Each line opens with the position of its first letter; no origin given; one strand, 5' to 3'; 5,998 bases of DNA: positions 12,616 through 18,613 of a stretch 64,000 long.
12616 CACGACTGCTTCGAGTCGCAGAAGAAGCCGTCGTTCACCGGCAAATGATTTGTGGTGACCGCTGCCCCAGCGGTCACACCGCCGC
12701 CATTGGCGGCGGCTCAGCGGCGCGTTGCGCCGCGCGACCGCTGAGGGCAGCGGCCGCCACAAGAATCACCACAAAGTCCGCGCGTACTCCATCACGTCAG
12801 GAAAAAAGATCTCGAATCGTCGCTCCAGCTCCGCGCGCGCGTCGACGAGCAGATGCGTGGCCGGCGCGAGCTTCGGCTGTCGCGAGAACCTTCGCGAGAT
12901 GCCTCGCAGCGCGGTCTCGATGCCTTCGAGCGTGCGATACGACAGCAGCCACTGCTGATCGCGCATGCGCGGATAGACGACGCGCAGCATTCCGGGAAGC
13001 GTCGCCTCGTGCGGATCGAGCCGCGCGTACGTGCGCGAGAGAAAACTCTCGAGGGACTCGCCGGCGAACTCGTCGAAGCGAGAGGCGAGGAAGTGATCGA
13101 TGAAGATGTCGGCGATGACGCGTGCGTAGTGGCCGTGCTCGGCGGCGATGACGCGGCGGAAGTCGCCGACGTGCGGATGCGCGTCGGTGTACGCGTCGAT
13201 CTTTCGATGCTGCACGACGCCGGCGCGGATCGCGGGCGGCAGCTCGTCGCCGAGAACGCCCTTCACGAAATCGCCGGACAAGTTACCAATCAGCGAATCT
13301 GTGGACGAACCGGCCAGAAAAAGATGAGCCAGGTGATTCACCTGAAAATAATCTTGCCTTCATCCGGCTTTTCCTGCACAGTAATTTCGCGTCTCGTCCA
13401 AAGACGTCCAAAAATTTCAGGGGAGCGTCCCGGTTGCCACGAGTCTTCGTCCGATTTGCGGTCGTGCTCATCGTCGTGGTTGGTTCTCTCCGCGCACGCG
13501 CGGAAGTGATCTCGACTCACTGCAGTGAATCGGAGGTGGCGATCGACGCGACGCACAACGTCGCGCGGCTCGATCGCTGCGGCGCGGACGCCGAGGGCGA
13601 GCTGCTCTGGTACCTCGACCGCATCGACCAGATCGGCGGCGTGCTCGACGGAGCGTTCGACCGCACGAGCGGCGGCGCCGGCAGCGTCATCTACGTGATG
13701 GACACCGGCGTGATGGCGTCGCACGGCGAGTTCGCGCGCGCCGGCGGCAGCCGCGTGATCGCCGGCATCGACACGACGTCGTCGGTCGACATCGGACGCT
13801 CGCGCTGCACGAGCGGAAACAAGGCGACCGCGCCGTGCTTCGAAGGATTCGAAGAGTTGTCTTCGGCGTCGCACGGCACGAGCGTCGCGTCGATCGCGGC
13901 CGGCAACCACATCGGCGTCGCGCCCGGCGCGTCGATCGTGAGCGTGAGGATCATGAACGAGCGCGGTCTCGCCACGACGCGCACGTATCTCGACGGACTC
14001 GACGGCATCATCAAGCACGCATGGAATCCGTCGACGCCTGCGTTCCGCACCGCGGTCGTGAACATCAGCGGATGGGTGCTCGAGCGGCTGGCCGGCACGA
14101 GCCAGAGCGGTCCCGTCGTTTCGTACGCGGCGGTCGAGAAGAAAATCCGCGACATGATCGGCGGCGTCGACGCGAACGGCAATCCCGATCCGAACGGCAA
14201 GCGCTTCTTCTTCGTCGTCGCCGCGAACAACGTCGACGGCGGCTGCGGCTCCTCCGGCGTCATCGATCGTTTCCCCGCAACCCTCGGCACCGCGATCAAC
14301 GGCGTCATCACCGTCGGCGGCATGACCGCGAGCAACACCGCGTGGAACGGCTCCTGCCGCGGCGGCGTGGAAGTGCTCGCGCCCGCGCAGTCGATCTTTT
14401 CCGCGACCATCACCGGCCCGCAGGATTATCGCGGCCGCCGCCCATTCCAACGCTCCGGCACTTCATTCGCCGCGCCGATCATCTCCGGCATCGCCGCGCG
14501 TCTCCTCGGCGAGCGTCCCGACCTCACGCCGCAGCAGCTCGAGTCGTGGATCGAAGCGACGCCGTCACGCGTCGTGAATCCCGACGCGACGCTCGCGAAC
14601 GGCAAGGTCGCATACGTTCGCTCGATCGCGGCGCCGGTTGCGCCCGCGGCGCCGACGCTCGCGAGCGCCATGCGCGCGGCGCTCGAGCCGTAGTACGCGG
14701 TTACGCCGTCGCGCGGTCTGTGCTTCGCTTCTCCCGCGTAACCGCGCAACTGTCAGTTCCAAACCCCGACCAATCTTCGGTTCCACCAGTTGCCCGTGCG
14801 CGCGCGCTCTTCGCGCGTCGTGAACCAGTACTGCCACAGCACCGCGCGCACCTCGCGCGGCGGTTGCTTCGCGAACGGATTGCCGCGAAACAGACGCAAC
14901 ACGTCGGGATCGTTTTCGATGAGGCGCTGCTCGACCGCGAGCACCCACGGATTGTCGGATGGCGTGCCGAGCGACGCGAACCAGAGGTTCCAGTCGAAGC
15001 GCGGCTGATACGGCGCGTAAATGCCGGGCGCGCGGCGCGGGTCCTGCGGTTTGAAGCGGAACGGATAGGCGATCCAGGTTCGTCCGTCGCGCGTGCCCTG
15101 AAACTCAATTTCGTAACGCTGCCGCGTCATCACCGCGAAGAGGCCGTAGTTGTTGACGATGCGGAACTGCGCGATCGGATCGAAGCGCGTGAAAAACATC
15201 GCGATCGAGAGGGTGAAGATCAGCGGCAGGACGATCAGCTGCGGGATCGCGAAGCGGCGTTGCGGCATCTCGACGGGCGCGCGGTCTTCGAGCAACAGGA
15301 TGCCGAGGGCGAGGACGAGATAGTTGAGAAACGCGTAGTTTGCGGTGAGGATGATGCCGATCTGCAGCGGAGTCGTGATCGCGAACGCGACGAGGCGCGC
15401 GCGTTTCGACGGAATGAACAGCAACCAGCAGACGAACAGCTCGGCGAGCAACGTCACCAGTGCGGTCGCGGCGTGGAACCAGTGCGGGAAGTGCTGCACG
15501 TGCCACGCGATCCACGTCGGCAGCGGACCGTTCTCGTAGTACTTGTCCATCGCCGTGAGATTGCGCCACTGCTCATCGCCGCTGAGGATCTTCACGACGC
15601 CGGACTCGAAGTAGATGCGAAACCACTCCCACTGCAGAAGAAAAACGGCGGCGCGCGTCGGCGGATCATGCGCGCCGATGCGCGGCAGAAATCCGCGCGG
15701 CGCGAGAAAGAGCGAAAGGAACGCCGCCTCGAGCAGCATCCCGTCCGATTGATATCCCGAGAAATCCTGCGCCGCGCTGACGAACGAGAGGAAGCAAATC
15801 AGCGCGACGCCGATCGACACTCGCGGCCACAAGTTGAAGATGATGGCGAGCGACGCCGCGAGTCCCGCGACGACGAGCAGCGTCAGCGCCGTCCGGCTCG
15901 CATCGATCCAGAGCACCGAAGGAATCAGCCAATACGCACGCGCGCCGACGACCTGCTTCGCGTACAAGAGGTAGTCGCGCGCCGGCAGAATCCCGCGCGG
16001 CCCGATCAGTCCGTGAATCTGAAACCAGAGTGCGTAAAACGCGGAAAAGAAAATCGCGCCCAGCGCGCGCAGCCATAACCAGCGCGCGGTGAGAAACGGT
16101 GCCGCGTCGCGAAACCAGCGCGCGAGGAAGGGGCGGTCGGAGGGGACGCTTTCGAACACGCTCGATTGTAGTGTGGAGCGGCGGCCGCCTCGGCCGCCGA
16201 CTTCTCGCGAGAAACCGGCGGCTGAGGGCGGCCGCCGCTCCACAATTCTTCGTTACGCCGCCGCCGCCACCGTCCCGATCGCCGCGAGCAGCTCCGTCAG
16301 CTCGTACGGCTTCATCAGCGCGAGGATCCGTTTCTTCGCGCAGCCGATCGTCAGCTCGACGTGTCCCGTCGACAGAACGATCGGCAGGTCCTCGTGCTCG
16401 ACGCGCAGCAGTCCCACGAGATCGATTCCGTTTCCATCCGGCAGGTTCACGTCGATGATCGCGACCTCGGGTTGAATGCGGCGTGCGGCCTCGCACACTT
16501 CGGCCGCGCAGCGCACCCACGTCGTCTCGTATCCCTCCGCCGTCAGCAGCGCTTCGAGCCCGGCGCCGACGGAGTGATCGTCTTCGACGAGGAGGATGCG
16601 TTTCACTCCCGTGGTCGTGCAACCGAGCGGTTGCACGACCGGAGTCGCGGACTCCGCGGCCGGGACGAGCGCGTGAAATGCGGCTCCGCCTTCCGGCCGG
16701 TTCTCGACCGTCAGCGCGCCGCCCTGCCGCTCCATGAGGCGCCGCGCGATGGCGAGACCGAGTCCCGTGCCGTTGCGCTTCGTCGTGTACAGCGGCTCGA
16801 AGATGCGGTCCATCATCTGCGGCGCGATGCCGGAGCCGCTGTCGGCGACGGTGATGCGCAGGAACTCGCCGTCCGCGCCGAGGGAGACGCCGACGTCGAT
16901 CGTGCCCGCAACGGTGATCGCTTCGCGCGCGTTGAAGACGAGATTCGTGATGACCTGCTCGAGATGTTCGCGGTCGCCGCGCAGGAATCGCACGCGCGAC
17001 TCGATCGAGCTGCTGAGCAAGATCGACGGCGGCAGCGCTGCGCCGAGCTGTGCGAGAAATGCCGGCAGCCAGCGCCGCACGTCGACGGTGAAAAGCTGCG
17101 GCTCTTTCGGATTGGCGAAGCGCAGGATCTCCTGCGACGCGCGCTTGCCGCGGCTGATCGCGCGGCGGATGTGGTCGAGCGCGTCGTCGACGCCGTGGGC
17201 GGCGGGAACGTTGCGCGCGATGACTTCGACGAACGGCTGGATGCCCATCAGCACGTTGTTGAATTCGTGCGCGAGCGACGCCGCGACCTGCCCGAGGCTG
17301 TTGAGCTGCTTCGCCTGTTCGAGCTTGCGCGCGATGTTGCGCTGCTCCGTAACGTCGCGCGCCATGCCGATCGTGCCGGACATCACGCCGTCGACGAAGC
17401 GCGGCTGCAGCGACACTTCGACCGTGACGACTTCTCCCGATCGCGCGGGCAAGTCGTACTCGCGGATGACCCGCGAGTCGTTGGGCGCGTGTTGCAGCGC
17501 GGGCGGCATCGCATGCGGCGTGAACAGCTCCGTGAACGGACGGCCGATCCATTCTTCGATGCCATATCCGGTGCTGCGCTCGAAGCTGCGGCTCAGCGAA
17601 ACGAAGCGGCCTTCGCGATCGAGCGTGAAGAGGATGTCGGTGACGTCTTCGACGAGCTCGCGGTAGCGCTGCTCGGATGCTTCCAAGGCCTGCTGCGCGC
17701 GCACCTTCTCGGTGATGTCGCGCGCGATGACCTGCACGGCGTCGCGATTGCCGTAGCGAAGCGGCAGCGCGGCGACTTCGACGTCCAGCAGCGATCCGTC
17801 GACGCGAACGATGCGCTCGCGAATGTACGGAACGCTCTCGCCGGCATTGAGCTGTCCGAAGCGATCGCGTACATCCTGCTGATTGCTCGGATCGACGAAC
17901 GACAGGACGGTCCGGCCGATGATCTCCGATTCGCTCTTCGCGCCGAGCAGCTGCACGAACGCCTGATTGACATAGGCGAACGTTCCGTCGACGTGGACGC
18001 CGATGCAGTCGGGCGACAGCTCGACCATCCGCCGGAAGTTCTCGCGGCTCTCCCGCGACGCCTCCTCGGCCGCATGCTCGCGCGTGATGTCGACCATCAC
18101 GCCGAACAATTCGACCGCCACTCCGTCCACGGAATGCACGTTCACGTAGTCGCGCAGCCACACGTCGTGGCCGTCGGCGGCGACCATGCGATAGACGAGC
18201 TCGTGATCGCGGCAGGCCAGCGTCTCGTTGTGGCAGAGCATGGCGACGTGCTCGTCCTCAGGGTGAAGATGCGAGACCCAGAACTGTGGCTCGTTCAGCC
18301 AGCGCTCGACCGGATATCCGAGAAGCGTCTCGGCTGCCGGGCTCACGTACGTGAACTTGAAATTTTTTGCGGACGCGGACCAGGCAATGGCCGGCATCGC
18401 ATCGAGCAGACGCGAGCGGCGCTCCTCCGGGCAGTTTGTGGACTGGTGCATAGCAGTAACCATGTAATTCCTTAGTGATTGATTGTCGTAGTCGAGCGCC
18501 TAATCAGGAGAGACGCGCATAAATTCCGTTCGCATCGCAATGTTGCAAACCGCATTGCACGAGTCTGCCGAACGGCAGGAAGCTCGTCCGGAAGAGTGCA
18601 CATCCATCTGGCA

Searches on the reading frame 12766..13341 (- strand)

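Call 37: search_protein_families(library=pfam, proteins=[window:12766-13341:-], max_evalue=0.001)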
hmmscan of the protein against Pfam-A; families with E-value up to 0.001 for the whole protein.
window:12766-13341:- (191 aa): 1 family
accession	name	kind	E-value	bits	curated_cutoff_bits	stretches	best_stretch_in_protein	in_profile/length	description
PF04336.18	ACP_PD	-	9.1e-59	199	27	1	1-183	1-183/183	Acyl carrier protein phosphodiesterase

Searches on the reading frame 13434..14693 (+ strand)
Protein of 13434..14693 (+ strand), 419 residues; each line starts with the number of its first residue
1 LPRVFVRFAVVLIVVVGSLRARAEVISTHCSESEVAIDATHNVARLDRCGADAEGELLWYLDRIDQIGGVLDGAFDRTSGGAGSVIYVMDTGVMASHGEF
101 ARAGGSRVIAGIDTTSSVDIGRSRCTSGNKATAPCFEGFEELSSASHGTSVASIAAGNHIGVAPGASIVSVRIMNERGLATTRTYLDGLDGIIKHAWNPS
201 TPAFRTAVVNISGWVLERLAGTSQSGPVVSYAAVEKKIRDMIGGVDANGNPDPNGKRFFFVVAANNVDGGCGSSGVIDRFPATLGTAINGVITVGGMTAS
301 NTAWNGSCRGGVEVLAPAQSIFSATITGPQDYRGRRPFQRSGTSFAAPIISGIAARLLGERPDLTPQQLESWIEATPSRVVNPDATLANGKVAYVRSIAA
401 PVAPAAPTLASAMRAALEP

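Call 65: search_protein_families(library=pfam, proteins=[window:13434-14693:+], max_evalue=0.001)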
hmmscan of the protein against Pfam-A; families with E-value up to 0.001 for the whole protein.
window:13434-14693:+ (419 aa): 1 family
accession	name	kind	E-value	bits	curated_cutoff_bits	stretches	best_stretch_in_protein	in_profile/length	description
PF00082.27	Peptidase_S8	-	2.3e-25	89.9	21.8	1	81-377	1-273/288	Subtilase family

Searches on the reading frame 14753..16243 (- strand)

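Call 6: search_protein_families(library=pfam, proteins=[window:14753-16243:-], max_evalue=0.01)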
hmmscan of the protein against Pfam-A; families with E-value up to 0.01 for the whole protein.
window:14753-16243:- (496 aa): 2 families
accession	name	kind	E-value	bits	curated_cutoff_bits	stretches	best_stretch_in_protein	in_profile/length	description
PF06762.20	LMF1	-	1.1e-51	175.6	27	1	163-321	2-159/163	Lipase maturation factor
PF25179.1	LMF1_C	-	1.7e-45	154.9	34.2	1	362-493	1-135/139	Lipase maturation factor C-terminal domain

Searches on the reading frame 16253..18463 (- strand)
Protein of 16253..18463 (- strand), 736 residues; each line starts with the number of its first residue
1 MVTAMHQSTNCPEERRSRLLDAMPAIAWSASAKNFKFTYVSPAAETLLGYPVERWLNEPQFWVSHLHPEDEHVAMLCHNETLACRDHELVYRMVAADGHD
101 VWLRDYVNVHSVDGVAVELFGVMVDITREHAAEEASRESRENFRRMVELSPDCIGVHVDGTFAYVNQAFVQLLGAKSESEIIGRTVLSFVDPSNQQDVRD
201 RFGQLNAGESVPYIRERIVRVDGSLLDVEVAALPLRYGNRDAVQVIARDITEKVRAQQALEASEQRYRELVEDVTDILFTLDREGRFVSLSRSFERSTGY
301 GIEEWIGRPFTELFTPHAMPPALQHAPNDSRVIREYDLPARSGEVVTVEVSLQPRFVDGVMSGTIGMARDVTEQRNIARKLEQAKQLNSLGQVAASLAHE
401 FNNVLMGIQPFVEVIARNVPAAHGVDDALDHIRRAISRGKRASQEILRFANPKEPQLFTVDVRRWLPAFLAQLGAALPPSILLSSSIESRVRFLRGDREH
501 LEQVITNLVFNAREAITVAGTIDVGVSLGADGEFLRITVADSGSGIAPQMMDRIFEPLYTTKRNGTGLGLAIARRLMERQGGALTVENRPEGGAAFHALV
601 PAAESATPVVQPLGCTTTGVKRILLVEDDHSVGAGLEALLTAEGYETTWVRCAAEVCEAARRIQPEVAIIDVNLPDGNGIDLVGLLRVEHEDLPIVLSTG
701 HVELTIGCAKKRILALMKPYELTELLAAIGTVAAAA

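Call 6: search_protein_families(library=pfam, proteins=[window:16253-18463:-], max_evalue=0.01)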
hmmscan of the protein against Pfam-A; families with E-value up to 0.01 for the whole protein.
window:16253-18463:- (736 aa): 10 families
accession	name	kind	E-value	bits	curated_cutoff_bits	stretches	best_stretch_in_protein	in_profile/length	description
PF08448.16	PAS_4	-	1.3e-27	96.6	23.1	3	148-255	2-110/110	PAS fold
PF00989.32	PAS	-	7e-27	94.1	22.6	3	266-371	2-113/113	PAS fold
PF13426.13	PAS_9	-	2.7e-25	89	27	3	152-252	2-103/103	PAS domain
PF08447.18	PAS_3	-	1.5e-24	86.5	25.6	2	38-122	2-88/89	PAS fold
PF02518.31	HATPase_c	-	5.1e-24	85.3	26.4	1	496-602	1-109/111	Histidine kinase-, DNA gyrase B-, and HSP90-like ATPase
PF00072.30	Response_reg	-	2.2e-14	54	30.2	1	623-729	1-110/111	Response regulator receiver domain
PF13188.13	PAS_8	-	2.6e-14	53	21.8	1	142-194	2-55/65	PAS domain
PF00512.31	HisKA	-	6e-05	23.4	26.9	1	390-451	2-62/66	His Kinase A (phospho-acceptor) domain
PF13581.12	HATPase_c_2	-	0.00069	20.1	27.4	1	505-579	40-111/127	Histidine kinase-like ATPase domain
PF14598.12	PAS_11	-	0.0079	16.6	25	0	34-103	11-79/109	PAS domain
